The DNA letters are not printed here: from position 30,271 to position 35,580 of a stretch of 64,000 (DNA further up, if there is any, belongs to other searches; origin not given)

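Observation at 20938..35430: A 14.5-kb single gene for a ~4830-aa secreted mosaic protein combining polysaccharide-lyase-like modules, adhesin arrays and a protease motif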

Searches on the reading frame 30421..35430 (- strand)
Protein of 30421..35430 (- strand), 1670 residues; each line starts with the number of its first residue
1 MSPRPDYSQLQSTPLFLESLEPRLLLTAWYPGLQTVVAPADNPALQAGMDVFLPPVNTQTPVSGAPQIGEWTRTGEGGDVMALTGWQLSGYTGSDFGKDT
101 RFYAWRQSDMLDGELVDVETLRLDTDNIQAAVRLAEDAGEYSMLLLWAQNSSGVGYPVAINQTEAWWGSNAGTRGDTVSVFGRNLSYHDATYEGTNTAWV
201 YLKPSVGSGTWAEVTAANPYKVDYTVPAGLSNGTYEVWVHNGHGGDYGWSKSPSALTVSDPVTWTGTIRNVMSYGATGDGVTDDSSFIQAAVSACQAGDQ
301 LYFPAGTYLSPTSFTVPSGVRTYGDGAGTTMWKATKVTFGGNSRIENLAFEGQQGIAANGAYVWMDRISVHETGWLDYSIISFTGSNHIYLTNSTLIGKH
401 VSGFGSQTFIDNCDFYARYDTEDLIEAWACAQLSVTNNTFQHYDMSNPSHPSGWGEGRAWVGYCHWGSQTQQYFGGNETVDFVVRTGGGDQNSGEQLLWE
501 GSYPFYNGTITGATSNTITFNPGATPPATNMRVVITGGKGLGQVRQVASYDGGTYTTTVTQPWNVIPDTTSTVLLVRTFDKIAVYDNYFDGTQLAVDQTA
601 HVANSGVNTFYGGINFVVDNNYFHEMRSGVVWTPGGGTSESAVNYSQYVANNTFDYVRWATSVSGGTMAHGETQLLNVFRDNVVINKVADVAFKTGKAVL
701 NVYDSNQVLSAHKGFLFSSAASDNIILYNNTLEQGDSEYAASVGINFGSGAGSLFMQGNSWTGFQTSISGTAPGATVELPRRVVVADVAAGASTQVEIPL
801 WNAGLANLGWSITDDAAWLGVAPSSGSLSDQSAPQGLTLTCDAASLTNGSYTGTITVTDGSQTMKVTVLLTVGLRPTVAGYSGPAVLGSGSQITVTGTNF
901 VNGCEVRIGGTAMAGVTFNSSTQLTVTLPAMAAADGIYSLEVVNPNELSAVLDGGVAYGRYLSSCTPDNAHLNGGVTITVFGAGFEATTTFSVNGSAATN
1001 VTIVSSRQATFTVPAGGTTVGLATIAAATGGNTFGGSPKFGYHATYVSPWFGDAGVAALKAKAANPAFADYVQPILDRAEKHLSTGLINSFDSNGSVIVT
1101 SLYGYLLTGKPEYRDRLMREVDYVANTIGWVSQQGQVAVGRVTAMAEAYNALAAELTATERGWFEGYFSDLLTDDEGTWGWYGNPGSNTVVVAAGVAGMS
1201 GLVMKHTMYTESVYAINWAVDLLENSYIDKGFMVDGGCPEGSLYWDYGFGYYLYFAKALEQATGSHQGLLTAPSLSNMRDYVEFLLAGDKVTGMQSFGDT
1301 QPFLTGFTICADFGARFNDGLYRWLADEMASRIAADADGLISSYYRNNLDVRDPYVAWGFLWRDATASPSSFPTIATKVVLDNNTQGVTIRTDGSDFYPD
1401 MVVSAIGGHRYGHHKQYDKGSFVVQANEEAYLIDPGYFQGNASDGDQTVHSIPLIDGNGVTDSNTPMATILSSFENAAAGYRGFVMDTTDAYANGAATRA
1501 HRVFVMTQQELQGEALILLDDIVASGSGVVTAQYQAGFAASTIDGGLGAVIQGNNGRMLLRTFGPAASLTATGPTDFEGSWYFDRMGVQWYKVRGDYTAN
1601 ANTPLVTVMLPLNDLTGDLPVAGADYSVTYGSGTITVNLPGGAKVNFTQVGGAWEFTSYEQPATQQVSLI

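Call 15: find_homologous_proteins(query=window:30421-35430:-)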
Query window:30421-35430:- (1670 aa): 113 proteins with E <= 0.001 among 8000 candidates.
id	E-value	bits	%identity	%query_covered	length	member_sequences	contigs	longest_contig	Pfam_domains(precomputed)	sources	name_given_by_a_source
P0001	7.4e-183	628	40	52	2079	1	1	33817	PF19190.7,PF12708.13,PF17957.8,PF03160.21,PF13385.14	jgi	-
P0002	2.1e-179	617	40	53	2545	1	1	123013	PF19190.7,PF16132.12,PF12708.13,PF17963.8,PF22925.4,PF17892.8,PF03160.21,PF13385.14,PF17803.8,PF02210.32,PF16397.11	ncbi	-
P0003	6.1e-178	612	41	54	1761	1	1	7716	PF13229.13,PF22352.3,PF00801.27,PF12708.13,PF17957.8,PF13385.14,PF18911.7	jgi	-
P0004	5.4e-164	566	39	44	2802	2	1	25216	PF19190.7,PF12951.14,PF12708.13,PF01833.31,PF03160.21,PF18676.7,PF13385.14,PF16640.12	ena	-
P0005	6.2e-151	523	37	50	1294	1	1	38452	PF19190.7,PF12708.13,PF22076.3,PF22544.3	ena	-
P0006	3.7e-144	500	38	51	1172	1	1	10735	PF12708.13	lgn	-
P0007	1.5e-140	488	37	50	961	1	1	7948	PF19190.7,PF12708.13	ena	-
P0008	2.5e-138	481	34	53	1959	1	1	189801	PF07495.20,PF00801.27,PF18981.7,PF12708.13,PF07691.18,PF17957.8,PF18962.8,PF13750.13,PF24421.2,PF13860.13,PF19077.7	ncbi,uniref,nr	ncbi:hypothetical protein AAE02nite_16010 [Adhaeribacter aerolatus]|uniref:PA14 domain-containing pr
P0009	1.2e-137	479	34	52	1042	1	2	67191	PF19190.7,PF12708.13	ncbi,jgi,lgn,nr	ncbi:MAG: hypothetical protein HQ523_13780 [Lentisphaerae bacterium]|nr:hypothetical protein [Lentis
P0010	3.2e-137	477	37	52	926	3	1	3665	PF19190.7,PF12708.13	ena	-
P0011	4.6e-136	473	35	54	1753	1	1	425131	PF19190.7,PF04151.22,PF12708.13,PF07691.18,PF17957.8,PF10528.15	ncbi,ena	-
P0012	2.1e-135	471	37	51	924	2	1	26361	PF19190.7,PF12708.13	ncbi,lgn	-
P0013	2.7e-135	471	37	51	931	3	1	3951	PF19190.7,PF12708.13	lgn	-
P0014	1.1e-133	465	36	51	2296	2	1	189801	PF07495.20,PF15418.13,PF21868.4,PF00801.27,PF18981.7,PF07691.18,PF17957.8,PF00028.24,PF16640.12,PF12708.13,PF18962.8,PF14686.13,PF24421.2,PF13860.13,PF09430.17,PF19077.7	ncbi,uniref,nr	ncbi:hypothetical protein AAE02nite_16000 [Adhaeribacter aerolatus]|uniref:PA14 domain-containing pr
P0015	1.7e-133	465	35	51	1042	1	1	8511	PF19190.7,PF12708.13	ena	-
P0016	4.2e-133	464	33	55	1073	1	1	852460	PF12708.13,PF18962.8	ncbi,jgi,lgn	jgi:hypothetical protein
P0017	1.2e-132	462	35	52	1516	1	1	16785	PF19190.7,PF12708.13,PF17957.8,PF13385.14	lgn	-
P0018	1.8e-132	461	36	51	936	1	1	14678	PF19190.7,PF12708.13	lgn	-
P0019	4.7e-132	460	35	50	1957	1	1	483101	PF07495.20,PF00801.27,PF12708.13,PF07691.18,PF17957.8,PF18962.8,PF24421.2,PF19077.7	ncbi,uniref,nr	ncbi:Ig-like domain-containing protein [Adhaeribacter rhizoryzae]|uniref:T9SS type A sorting domain-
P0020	1.2e-130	455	34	50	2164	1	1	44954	PF07495.20,PF23623.2,PF21868.4,PF00801.27,PF18981.7,PF07691.18,PF17957.8,PF10528.15,PF14524.13,PF12708.13,PF11008.15,PF18962.8,PF24421.2,PF22904.4,PF19077.7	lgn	-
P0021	1.4e-130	455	34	51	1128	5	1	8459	PF19190.7,PF12708.13,PF17957.8,PF18962.8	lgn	-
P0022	2.2e-129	451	35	50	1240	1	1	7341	PF19190.7,PF12708.13,PF07691.18,PF18962.8,PF00041.28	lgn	-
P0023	3.5e-129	451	35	52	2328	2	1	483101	PF07495.20,PF15418.13,PF21868.4,PF00801.27,PF18981.7,PF07691.18,PF17957.8,PF13750.13,PF14524.13,PF16640.12,PF19190.7,PF12708.13,PF11008.15,PF18962.8,PF14686.13,PF24421.2,PF13860.13,PF09430.17,PF19077.7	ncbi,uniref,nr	ncbi:Ig-like domain-containing protein [Adhaeribacter rhizoryzae]|uniref:T9SS type A sorting domain-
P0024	9.9e-128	446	33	51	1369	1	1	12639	PF07495.20,PF18981.7,PF12708.13,PF17957.8,PF18962.8,PF13860.13,PF19077.7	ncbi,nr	ncbi:MAG: T9SS type A sorting domain-containing protein [Pyrinomonadaceae bacterium]|nr:T9SS type A 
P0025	2.2e-127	445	35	51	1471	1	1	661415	PF12708.13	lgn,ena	-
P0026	2.3e-127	445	35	51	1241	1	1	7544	PF19190.7,PF12708.13,PF07691.18,PF00041.28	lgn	-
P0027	7.2e-127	443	35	50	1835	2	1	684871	PF07495.20,PF00801.27,PF18981.7,PF12708.13,PF17957.8,PF24421.2,PF16640.12,PF16355.12,PF19077.7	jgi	jgi:hypothetical protein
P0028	3.9e-125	437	34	50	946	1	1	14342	PF19190.7,PF12708.13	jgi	jgi:hypothetical protein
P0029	2.8e-124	434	34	51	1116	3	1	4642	PF12708.13,PF13385.14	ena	-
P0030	3.2e-124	434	33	49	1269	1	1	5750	PF07495.20,PF18981.7,PF12708.13,PF17957.8,PF18962.8,PF19077.7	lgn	-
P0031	1.0e-123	432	35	51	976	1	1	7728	PF19190.7,PF12708.13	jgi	jgi:hypothetical protein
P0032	1.7e-123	432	33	51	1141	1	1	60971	PF12708.13,PF13385.14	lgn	-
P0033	4.7e-123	430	38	40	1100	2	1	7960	PF12708.13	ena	-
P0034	6.6e-123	430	33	50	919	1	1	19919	PF12708.13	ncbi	ncbi:MAG: glycosyl hydrolase family 28-related protein, partial [Sphingobacteriaceae bacterium]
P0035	1.6e-120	422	35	53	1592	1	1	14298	PF12708.13,PF13287.13,PF13290.14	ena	-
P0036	2.5e-118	415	34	51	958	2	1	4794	PF19190.7,PF12708.13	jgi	jgi:polygalacturonase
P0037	4.9e-118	414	34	50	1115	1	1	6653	PF19190.7,PF12708.13,PF07953.21,PF13385.14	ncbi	ncbi:MAG: LamG-like jellyroll fold domain-containing protein [Puniceicoccales bacterium]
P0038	5.2e-118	414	33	50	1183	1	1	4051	PF19190.7,PF12708.13,PF17957.8,PF18962.8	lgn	-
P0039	8.5e-118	413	36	49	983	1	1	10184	PF19190.7,PF12708.13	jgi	jgi:hypothetical protein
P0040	1.9e-116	408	35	51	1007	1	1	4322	PF19190.7,PF12708.13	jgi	jgi:hypothetical protein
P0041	7.4e-116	406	37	43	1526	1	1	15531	PF12708.13,PF07691.18,PF03160.21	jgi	jgi:PA14 domain/Pectate lyase superfamily protein/Calx-beta domain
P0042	1.4e-115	406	40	37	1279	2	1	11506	PF12708.13,PF07691.18,PF03160.21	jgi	jgi:GH24 family phage-related lysozyme (muramidase)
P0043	2.3e-115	405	40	39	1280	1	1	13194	PF12708.13,PF07691.18,PF03160.21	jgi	jgi:PA14 domain/Pectate lyase superfamily protein/Calx-beta domain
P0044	2.9e-115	404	35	50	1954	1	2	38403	PF07495.20,PF21868.4,PF00801.27,PF18981.7,PF17957.8,PF14524.13,PF19190.7,PF22352.3,PF12708.13,PF24421.2,PF16355.12,PF19077.7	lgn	-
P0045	3.5e-115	404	33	51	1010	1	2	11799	PF19190.7,PF12708.13,PF18962.8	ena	-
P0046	5.0e-115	404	35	45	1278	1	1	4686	PF12708.13,PF00404.25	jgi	jgi:hypothetical protein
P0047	5.7e-115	403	38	42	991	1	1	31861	PF12708.13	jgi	jgi:hypothetical protein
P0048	1.4e-114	402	34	51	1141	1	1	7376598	PF19190.7,PF12708.13,PF13385.14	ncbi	-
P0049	1.0e-113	399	46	19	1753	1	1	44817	PF12708.13,PF13385.14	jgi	jgi:hypothetical protein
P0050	1.4e-113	399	36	42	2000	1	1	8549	PF12708.13,PF07691.18,PF03160.21,PF24547.2,PF10528.15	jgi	jgi:hypothetical protein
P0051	5.9e-113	397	33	51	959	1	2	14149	PF19190.7,PF12708.13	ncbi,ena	-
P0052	6.5e-111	390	32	50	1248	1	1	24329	PF19190.7,PF12708.13,PF17963.8,PF17892.8,PF05345.19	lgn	-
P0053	7.6e-111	390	33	51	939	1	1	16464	PF19190.7,PF13229.13,PF12708.13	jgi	-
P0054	2.6e-107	378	35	44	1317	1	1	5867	PF12708.13,PF07691.18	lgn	-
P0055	1.3e-106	376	39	37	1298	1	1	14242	PF12708.13,PF17963.8,PF17892.8,PF17803.8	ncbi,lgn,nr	ncbi:MAG: hypothetical protein DCF12_17850 [Snowella sp.]|nr:MAG: hypothetical protein DCF12_17850 [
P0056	5.9e-106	374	37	37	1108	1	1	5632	PF12708.13,PF17963.8,PF17892.8,PF17803.8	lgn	-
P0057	9.0e-106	373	37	37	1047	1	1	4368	PF12708.13,PF17963.8,PF17892.8,PF17803.8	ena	-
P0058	9.5e-106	373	38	38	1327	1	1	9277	PF12708.13,PF17963.8,PF17892.8,PF17803.8,PF16184.12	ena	-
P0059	7.9e-105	370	36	37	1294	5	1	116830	PF12708.13,PF17963.8,PF17892.8,PF17803.8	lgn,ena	-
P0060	1.5e-104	369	38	37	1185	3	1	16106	PF12708.13,PF17963.8,PF17892.8,PF17803.8,PF16184.12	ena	-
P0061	1.8e-104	369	38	37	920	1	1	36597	PF12708.13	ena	-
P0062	7.0e-104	367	34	50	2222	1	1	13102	PF19190.7,PF12708.13,PF00415.25,PF13540.13,PF25384.2,PF25390.2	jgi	jgi:alpha-tubulin suppressor-like RCC1 family protein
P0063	1.3e-103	366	37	39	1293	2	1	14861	PF12708.13,PF17963.8,PF17892.8,PF17803.8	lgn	-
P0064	1.1e-102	363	37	40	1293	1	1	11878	PF12708.13,PF17963.8,PF17892.8,PF17803.8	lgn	-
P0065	3.3e-102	361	37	39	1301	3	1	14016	PF12708.13,PF12117.13,PF17963.8,PF17892.8,PF17803.8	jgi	jgi:VCBS repeat-containing protein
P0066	3.6e-102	361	34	45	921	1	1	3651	PF12708.13,PF14734.13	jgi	-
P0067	5.7e-102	360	35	42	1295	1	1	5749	PF12708.13,PF17963.8,PF17892.8,PF17803.8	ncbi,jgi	jgi:VCBS repeat-containing protein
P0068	1.3e-101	359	35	40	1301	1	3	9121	PF12708.13,PF17963.8,PF17892.8,PF17803.8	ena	-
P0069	3.0e-101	358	34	50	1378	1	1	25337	PF12708.13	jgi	jgi:hypothetical protein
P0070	6.1e-101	357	33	45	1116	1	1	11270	PF12708.13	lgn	-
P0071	1.9e-99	352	33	45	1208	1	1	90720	PF12708.13,PF00404.25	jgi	jgi:hypothetical protein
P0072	6.5e-98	347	31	51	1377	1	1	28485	PF12708.13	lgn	-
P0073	2.4e-97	345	33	49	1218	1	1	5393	PF12708.13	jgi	jgi:hypothetical protein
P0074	1.6e-95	339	35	41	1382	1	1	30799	PF13229.13,PF12708.13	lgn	-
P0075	1.7e-94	336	34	45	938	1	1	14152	PF12708.13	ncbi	-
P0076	3.3e-93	331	33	47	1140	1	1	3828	PF19190.7,PF12708.13,PF07691.18,PF10528.15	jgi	-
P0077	2.6e-88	315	34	32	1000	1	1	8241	PF19190.7,PF12708.13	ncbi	ncbi:MAG: glycosyl hydrolase family 28-related protein, partial [Verrucomicrobiota bacterium]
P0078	5.3e-88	314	34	27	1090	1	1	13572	PF12708.13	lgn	-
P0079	2.8e-87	312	32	50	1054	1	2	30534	PF19190.7,PF12708.13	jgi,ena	jgi:hypothetical protein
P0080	4.7e-86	308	35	27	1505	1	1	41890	PF12708.13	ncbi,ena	-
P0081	6.1e-85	304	31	50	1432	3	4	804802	PF12708.13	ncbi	-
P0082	1.4e-82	296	34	25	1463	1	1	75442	PF19190.7,PF12708.13,PF00404.25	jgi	jgi:hypothetical protein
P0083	6.3e-80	287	37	16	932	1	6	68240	PF12708.13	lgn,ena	-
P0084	2.4e-79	285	32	50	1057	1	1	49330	PF12708.13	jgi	jgi:hypothetical protein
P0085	2.2e-77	279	33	44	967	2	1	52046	PF12708.13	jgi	jgi:hypothetical protein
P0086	2.5e-70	255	31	44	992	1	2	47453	PF12708.13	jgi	jgi:hypothetical protein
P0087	5.8e-70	254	29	51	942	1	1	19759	PF13229.13,PF12708.13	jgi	jgi:hypothetical protein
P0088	8.2e-70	254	32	25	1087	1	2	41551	PF12708.13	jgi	jgi:hypothetical protein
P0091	2.8e-65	239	34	37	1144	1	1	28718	PF07081.19,PF12708.13,PF18962.8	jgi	jgi:hypothetical protein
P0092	7.2e-63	231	31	43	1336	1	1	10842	PF12708.13,PF16640.12,PF00041.28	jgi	jgi:Bacterial Ig-like domain (group 3)/Pectate lyase superfamily protein/Fibronectin type III domain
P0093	1.5e-57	213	32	26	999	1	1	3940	PF12708.13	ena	-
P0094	5.5e-54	201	28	39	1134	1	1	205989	PF12708.13,PF00534.27,PF13579.13,PF13439.13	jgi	jgi:glycosyltransferase involved in cell wall biosynthesis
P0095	8.4e-54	201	42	18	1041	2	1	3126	PF12708.13,PF00415.25,PF13540.13,PF25390.2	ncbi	ncbi:MAG: glycosyl hydrolase family 28-related protein, partial [Opitutaceae bacterium]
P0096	8.5e-52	194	30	35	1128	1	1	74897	PF12708.13,PF05345.19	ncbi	-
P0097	9.3e-51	191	29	28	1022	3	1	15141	PF12708.13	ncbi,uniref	ncbi:glycosyl hydrolase family 28-related protein [Pontiella sp.]|uniref:glycosyl hydrolase family 2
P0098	3.4e-49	185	31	42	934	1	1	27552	PF12708.13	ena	-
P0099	1.3e-48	183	31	28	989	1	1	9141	PF13229.13,PF12708.13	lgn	-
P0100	2.5e-48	183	29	37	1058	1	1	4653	PF12708.13,PF05345.19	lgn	-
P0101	1.3e-45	173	30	34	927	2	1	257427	PF12708.13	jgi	jgi:hypothetical protein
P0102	5.1e-41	158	29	40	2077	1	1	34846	PF12708.13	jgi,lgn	-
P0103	2.9e-40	156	35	20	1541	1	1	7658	PF12708.13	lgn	-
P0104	1.6e-33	133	29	35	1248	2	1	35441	PF12708.13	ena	-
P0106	7.3e-31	125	30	29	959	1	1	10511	PF12708.13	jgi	jgi:hypothetical protein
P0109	9.1e-20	88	30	12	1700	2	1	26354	PF12708.13,PF24517.3,PF00688.25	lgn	-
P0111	4.3e-17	79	29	13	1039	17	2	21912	PF12708.13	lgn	-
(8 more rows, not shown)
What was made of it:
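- On PF12708 pectate-lyase-like beta-helix (GH55/GH28-related clade): 113 homologues (call 15).
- Beta-helix unit: more than 100 homologues at 29-46% identity, several annotated 'GH28-related' (call 15).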
